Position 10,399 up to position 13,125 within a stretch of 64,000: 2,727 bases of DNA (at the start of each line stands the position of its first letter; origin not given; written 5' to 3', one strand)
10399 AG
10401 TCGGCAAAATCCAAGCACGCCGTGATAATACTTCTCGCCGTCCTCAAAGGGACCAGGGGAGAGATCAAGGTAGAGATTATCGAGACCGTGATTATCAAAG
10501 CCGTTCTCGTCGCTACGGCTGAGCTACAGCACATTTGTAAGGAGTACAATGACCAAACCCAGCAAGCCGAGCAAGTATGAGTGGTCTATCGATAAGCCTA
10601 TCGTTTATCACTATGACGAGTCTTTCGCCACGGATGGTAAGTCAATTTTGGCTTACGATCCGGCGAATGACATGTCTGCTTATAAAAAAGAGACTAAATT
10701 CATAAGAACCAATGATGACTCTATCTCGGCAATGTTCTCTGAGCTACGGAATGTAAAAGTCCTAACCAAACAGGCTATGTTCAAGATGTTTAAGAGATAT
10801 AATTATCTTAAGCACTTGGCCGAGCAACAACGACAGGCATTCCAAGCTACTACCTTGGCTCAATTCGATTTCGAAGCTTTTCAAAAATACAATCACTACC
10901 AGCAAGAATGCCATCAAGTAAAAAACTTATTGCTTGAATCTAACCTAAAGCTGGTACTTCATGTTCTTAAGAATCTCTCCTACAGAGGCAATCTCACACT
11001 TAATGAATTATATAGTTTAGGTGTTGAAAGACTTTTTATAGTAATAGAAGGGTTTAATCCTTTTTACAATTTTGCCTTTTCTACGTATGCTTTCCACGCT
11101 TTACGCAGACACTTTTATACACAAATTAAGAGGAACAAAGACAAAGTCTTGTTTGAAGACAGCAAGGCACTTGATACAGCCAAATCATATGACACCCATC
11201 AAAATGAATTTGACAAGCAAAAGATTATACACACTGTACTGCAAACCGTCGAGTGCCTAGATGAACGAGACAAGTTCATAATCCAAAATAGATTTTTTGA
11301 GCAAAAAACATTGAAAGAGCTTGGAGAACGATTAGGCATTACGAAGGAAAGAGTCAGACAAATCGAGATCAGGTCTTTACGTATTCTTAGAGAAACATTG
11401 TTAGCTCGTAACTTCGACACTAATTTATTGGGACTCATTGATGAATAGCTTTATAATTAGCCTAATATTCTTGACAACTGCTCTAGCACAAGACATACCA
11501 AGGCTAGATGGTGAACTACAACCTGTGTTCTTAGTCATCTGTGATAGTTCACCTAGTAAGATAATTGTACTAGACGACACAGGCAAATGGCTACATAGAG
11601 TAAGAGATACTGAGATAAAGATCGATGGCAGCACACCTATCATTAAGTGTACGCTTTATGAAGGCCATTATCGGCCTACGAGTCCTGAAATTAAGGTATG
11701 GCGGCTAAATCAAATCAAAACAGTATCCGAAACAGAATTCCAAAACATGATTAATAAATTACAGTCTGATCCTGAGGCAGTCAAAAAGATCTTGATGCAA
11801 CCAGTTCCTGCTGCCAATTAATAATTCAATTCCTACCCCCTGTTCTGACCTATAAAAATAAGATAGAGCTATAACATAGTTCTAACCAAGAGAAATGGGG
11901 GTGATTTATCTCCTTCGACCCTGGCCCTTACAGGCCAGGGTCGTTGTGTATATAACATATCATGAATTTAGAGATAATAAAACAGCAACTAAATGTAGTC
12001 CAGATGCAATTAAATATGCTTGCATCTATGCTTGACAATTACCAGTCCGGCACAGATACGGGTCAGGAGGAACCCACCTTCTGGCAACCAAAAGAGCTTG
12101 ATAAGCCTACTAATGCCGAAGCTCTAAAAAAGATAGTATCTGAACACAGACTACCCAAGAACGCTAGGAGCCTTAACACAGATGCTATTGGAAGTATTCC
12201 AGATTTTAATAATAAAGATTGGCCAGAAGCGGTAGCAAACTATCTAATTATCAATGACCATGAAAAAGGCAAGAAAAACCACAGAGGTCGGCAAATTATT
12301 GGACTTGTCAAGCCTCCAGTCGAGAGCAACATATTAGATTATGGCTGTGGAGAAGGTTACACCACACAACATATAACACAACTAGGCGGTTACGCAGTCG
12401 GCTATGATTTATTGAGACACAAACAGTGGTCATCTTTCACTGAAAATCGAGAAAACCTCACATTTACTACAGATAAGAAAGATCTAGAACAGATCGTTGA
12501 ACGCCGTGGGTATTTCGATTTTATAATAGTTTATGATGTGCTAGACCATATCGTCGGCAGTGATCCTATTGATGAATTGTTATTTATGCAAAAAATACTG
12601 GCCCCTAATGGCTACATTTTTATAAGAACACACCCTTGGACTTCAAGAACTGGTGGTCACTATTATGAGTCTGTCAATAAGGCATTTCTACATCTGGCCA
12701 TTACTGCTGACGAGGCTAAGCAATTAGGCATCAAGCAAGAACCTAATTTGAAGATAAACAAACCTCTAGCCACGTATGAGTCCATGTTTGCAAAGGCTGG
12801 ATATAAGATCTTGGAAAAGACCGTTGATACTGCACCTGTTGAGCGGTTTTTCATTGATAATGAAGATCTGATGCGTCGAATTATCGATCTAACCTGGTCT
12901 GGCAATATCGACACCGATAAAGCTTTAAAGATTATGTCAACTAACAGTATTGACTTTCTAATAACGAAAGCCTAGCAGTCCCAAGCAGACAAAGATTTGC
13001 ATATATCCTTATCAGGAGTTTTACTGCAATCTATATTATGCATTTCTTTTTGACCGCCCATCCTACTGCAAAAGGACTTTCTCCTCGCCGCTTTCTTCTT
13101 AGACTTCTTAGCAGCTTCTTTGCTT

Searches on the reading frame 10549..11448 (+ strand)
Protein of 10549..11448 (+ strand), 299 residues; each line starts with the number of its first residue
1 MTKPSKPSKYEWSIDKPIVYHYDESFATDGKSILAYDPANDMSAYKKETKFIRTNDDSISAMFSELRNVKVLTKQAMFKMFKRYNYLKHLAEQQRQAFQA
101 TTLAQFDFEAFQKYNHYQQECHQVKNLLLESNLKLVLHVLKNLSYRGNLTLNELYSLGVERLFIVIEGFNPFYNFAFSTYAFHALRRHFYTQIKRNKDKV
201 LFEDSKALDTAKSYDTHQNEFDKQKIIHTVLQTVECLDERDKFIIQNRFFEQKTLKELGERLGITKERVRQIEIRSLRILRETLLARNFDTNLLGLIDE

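Call 84: search_protein_families(library=pfam, proteins=[window:10549-11448:+], max_evalue=0.001)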
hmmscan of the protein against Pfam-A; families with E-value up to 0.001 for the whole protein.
window:10549-11448:+ (299 aa): 3 families
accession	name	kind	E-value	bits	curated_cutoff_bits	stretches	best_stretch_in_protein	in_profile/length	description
PF04545.22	Sigma70_r4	-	5.7e-15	55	24.1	1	236-282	4-50/50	Sigma-70, region 4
PF04542.20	Sigma70_r2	-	2.4e-05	24.5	24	1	128-197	1-69/71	Sigma-70 region 2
PF08281.18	Sigma70_r4_2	-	0.00015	21.7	25.7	0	230-271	4-45/54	Sigma-70, region 4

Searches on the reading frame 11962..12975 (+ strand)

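Call 6: search_protein_families(library=pfam, proteins=[window:11962-12975:+], max_evalue=0.001)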
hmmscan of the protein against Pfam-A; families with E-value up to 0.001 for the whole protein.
window:11962-12975:+ (337 aa): 5 families
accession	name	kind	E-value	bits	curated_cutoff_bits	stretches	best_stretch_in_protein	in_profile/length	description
PF13489.12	Methyltransf_23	-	3e-15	56.8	27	1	118-244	20-131/164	Methyltransferase domain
PF08241.18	Methyltransf_11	-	2e-08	35.2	21.2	1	125-221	1-95/95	Methyltransferase domain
PF13649.12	Methyltransf_25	-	1.4e-06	29.3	27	1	124-217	1-97/97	Methyltransferase domain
PF08242.18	Methyltransf_12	-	2e-06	28.9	30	1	125-219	1-98/98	Methyltransferase domain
PF13847.12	Methyltransf_31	-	1.6e-05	25.1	27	1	122-225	5-113/145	Methyltransferase domain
